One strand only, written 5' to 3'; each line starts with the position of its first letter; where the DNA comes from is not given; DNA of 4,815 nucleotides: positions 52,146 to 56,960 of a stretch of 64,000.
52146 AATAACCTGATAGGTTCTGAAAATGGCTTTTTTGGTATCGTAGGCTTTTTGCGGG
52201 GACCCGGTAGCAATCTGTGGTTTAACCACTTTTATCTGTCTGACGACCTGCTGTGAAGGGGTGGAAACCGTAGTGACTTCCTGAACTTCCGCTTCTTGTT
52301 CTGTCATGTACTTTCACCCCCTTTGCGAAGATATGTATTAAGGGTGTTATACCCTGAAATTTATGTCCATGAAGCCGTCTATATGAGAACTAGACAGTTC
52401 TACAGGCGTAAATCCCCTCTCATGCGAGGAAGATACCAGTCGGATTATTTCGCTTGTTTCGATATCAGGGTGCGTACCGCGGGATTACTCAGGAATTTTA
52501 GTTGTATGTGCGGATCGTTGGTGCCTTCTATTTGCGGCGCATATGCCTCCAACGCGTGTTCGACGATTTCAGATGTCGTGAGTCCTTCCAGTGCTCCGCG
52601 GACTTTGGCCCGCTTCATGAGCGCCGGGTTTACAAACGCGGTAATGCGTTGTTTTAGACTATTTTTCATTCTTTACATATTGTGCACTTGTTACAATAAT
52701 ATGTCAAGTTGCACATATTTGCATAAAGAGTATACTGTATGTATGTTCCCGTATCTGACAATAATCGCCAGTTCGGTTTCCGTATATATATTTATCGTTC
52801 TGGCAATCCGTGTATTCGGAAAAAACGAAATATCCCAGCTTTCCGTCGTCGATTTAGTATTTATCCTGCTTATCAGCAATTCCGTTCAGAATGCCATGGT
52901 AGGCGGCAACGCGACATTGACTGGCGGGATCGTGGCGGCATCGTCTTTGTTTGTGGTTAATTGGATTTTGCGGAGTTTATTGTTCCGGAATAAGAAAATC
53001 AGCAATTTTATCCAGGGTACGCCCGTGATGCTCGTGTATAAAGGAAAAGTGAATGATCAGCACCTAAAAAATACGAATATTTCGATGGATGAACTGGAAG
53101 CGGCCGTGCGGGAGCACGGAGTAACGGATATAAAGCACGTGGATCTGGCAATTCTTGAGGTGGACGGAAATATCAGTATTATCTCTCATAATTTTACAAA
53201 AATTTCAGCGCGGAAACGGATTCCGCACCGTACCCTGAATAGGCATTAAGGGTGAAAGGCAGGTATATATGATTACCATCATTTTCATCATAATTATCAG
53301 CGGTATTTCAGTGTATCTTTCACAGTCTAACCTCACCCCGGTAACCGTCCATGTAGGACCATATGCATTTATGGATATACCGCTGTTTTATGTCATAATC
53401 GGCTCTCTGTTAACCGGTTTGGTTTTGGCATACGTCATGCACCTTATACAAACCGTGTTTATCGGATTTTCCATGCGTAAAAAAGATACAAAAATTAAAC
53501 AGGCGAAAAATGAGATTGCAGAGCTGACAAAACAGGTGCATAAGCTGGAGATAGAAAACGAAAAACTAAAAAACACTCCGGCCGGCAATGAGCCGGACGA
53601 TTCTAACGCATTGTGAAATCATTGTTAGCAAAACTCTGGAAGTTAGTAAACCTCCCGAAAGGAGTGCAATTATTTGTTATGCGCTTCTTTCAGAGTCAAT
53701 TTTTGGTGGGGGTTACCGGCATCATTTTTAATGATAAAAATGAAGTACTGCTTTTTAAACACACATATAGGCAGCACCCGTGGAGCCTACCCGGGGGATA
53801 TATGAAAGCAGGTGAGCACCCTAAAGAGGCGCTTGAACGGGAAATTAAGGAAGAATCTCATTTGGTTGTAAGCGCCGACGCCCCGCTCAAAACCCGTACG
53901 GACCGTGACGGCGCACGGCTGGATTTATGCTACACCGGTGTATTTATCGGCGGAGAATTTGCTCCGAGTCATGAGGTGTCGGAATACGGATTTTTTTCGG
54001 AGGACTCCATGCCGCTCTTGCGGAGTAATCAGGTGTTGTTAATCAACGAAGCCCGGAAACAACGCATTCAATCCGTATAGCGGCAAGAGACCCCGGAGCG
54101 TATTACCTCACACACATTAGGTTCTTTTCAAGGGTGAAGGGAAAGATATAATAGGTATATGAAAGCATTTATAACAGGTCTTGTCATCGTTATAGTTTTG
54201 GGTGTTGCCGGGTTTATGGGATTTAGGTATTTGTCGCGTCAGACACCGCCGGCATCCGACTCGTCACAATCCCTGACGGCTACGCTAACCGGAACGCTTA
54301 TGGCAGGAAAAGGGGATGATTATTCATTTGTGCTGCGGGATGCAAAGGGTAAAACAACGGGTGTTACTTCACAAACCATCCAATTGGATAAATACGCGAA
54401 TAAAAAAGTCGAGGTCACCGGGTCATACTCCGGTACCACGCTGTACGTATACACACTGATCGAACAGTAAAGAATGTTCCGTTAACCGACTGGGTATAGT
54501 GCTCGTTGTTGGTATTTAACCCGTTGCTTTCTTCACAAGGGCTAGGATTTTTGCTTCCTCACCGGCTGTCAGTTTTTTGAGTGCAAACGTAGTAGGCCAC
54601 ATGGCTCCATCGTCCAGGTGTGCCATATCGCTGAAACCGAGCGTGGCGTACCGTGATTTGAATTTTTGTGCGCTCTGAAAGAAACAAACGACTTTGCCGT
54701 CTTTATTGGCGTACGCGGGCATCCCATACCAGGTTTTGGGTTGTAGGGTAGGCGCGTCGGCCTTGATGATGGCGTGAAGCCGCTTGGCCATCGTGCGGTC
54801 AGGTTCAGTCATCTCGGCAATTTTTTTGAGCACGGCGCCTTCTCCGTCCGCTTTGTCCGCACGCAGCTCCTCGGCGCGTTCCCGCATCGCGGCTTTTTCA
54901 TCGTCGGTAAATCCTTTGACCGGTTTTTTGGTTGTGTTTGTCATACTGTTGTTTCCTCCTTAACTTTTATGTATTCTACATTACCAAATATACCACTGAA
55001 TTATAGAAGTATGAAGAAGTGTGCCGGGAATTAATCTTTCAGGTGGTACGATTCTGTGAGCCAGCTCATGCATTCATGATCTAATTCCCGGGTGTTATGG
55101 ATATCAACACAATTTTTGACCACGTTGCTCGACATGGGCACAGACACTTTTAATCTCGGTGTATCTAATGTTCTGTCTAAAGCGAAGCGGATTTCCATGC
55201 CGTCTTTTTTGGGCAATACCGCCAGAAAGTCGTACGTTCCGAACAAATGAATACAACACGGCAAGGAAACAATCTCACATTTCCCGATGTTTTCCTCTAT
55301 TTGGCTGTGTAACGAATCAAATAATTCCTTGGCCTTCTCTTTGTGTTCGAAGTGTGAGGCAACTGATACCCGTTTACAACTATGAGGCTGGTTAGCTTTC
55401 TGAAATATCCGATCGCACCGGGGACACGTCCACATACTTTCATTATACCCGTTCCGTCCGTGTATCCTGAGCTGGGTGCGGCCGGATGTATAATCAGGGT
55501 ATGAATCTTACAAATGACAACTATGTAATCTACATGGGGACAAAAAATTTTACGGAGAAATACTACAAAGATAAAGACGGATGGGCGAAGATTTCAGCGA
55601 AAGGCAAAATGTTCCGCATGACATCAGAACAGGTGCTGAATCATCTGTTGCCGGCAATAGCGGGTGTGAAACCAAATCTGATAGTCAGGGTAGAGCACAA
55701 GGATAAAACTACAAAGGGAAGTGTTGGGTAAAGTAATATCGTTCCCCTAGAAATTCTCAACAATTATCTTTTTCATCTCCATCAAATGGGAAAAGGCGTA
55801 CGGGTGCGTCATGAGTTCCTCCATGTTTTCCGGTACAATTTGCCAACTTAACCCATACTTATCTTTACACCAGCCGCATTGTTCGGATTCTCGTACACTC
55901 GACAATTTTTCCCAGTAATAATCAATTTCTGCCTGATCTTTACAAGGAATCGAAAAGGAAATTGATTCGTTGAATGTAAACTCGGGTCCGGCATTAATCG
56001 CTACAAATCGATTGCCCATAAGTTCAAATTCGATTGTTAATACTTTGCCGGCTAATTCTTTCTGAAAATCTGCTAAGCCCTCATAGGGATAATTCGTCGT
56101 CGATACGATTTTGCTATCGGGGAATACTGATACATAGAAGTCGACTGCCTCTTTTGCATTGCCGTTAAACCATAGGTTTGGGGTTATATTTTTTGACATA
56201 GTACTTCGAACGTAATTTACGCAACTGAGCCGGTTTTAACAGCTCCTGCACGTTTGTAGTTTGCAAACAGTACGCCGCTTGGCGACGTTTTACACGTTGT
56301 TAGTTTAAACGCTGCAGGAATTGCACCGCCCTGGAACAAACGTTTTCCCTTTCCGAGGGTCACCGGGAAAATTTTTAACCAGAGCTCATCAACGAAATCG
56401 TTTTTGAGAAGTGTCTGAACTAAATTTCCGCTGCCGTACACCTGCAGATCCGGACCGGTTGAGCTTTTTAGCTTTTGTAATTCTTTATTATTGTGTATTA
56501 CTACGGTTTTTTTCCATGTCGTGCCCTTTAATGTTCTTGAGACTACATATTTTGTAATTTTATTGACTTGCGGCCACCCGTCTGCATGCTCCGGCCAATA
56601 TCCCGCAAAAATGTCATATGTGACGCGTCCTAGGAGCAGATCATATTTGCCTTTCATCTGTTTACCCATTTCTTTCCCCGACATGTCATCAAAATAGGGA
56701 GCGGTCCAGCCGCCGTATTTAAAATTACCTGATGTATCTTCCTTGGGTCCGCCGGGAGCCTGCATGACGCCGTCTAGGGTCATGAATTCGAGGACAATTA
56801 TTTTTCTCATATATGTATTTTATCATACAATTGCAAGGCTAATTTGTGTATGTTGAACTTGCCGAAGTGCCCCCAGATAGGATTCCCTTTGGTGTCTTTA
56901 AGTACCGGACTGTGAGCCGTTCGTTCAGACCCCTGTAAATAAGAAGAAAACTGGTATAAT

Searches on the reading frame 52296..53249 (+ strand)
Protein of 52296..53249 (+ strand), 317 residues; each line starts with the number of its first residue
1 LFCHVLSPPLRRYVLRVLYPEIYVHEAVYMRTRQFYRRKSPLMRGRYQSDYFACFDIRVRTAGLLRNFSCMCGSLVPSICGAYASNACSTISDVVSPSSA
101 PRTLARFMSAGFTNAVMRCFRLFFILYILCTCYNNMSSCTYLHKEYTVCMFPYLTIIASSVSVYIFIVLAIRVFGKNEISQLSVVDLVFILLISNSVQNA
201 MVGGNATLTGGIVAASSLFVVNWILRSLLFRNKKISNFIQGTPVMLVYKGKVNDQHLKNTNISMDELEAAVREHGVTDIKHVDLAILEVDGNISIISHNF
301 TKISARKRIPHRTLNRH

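Call 79: search_protein_families(library=pfam, proteins=[window:52296-53249:+], max_evalue=0.001)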
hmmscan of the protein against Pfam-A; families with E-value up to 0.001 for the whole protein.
window:52296-53249:+ (317 aa): 1 family
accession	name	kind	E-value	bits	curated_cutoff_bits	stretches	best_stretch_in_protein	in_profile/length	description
PF04239.17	DUF421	-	7.1e-18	64.7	23.6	1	231-300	2-71/129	YetF C-terminal domain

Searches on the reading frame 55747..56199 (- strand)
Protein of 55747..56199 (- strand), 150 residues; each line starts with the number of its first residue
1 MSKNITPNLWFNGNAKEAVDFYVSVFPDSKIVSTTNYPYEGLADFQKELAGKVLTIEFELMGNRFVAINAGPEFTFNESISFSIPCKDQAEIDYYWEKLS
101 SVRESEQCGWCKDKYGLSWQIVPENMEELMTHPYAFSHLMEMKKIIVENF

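Call 79: search_protein_families(library=pfam, proteins=[window:55747-56199:-], max_evalue=0.001)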
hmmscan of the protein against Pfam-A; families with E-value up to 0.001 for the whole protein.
window:55747-56199:- (150 aa): 1 family
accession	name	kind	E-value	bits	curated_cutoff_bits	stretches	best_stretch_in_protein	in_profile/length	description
PF06983.19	3-dmu-9_3-mt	-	1.2e-44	152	24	1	4-122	2-116/116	3-demethylubiquinone-9 3-methyltransferase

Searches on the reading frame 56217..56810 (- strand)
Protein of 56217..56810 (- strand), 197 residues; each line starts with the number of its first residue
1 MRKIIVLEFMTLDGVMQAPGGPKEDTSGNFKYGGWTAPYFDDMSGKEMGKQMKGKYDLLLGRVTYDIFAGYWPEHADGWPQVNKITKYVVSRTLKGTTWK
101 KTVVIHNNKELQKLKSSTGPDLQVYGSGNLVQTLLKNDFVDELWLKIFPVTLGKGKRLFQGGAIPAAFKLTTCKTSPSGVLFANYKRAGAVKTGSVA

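Call 79: search_protein_families(library=pfam, proteins=[window:56217-56810:-], max_evalue=0.001)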
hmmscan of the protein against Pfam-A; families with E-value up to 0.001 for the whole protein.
window:56217-56810:- (197 aa): 1 family
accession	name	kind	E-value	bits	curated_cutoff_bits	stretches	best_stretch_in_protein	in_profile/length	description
PF01872.23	RibD_C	-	3.6e-23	82.8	24.1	1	2-181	1-196/197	RibD C-terminal domain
